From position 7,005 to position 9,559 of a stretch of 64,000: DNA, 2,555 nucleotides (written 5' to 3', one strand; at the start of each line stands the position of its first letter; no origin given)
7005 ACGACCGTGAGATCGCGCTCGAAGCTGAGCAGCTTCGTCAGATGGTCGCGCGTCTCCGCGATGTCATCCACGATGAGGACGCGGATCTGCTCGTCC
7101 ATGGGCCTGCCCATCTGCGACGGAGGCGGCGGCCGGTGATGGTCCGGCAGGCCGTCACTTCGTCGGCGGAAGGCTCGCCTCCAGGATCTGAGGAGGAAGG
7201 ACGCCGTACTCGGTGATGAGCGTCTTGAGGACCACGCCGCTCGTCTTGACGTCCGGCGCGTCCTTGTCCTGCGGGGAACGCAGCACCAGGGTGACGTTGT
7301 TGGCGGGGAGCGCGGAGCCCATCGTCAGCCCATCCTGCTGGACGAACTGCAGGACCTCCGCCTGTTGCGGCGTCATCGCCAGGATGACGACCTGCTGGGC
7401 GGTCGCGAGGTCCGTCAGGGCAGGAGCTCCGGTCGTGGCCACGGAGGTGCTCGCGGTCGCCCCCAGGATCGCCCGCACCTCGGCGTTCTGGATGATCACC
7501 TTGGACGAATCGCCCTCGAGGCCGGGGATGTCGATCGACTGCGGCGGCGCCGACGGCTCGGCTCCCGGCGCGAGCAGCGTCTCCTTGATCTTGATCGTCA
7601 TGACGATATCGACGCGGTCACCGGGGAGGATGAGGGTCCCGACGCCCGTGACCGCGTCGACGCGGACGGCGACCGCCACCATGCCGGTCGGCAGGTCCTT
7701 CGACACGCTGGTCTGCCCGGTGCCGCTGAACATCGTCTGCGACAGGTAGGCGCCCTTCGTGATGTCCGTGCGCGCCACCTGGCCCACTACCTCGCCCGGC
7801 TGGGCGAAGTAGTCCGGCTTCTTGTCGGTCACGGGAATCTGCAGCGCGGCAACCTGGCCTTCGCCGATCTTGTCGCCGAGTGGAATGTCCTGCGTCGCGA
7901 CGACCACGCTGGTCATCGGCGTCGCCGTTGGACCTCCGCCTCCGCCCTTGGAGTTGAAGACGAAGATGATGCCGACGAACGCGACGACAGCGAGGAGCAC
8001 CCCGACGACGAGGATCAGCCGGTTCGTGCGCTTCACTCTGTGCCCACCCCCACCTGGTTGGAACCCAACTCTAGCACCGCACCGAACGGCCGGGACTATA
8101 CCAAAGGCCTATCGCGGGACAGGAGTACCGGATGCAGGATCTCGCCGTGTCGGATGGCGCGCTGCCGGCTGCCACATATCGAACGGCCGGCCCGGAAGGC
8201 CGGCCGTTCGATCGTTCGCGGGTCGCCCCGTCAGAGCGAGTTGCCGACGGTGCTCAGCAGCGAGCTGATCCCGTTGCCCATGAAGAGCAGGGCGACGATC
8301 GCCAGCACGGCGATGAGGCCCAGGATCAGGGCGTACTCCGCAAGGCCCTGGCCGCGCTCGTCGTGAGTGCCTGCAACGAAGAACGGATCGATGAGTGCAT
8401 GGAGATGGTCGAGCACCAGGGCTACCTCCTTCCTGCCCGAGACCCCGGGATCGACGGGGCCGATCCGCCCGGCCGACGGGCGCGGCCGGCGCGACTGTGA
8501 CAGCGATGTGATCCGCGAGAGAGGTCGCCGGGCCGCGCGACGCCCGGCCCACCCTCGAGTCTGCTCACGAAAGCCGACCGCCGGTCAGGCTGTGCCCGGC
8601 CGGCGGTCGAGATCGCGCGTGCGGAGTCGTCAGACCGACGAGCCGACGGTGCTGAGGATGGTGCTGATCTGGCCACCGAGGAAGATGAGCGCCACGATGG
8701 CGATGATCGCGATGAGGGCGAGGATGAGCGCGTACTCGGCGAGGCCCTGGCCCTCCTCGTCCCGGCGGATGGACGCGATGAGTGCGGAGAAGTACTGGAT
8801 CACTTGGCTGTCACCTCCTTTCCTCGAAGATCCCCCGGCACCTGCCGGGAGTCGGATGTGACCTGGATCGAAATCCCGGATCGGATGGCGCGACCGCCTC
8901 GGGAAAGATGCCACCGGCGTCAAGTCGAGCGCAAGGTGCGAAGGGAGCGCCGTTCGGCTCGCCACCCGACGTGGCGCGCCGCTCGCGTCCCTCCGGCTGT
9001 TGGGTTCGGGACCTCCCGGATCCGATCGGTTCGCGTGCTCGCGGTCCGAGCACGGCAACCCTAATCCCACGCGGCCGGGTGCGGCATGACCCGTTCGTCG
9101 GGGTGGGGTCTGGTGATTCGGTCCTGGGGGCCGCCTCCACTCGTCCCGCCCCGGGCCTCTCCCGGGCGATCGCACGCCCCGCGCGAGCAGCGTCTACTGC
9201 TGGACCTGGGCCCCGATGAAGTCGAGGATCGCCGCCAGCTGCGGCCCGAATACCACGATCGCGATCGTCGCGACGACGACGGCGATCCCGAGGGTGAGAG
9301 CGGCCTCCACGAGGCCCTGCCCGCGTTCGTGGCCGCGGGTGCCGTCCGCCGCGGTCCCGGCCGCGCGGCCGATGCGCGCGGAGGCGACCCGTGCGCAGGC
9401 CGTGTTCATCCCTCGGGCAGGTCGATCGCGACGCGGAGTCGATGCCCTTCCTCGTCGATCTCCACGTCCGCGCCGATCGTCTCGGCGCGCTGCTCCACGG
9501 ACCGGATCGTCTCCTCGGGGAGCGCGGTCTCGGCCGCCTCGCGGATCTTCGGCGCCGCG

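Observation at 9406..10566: Histidine-kinase paralogue keeps the DHp His but has lost the ATP-binding motifs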

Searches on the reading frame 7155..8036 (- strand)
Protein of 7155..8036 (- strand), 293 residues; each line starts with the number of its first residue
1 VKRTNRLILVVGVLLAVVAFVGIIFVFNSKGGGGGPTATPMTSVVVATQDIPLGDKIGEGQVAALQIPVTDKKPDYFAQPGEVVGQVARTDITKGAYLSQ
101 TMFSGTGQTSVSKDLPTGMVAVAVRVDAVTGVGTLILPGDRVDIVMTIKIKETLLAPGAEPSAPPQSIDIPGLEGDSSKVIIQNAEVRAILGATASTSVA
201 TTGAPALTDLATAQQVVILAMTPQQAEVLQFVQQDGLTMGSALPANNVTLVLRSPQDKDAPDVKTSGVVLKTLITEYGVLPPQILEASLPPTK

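Call 3: search_protein_families(library=pfam, proteins=[window:7155-8036:-], max_evalue=1)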
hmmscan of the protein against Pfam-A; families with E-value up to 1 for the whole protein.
window:7155-8036:- (293 aa): 4 families
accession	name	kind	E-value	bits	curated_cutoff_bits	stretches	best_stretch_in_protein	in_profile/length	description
PF16976.10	RcpC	-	1.3e-14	54.6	28.8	1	111-236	3-107/114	Flp pilus assembly protein RcpC/CpaB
PF08666.17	SAF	-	2.4e-13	50.8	21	1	44-103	3-62/63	SAF domain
PF13144.11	ChapFlgA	-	0.00017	22.1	23.8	1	43-102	2-59/122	Chaperone for flagella basal body P-ring formation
PF23891.1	DUF7243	-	0.011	15.8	27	1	175-235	14-73/177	Family of unknown function (DUF7243)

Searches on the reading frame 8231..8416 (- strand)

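Call 3: search_protein_families(library=pfam, proteins=[window:8231-8416:-], max_evalue=1)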
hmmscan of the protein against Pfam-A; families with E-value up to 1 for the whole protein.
window:8231-8416:- (61 aa): 2 families
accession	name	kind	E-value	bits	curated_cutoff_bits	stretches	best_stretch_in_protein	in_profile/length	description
PF04964.19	Flp_Fap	-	1.5e-05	25.1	32.2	1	19-60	4-45/46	Flp/Fap pilin component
PF04021.17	Class_IIIsignal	-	0.0099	16.2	23.7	1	21-43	2-24/27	Class III signal peptide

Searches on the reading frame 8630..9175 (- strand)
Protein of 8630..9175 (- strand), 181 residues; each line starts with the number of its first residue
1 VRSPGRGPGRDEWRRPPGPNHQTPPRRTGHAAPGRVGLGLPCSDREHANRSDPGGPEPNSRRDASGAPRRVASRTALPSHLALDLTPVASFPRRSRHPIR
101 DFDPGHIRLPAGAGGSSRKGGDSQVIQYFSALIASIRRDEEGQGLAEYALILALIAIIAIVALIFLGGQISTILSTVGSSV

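Call 3: search_protein_families(library=pfam, proteins=[window:8630-9175:-], max_evalue=1)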
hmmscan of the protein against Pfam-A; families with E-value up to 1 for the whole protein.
window:8630-9175:- (181 aa): 2 families
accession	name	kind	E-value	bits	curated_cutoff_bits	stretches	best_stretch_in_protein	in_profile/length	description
PF04964.19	Flp_Fap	-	0.00011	22.3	32.2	1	138-180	3-45/46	Flp/Fap pilin component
PF24761.1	C2H2_ASCIZ_4th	-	0.69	10.1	24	0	72-81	11-20/31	ASCIZ forth C2H2 zinc finger domain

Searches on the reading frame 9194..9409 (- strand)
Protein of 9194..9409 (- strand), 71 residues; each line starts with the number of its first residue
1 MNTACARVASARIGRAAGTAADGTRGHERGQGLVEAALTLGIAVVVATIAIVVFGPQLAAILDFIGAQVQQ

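Call 3: search_protein_families(library=pfam, proteins=[window:9194-9409:-], max_evalue=1)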
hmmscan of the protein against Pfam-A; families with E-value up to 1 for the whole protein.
window:9194-9409:- (71 aa): 1 family
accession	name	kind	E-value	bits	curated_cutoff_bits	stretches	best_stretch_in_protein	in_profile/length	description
PF04021.17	Class_IIIsignal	-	0.23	11.9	23.7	1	29-54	2-27/27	Class III signal peptide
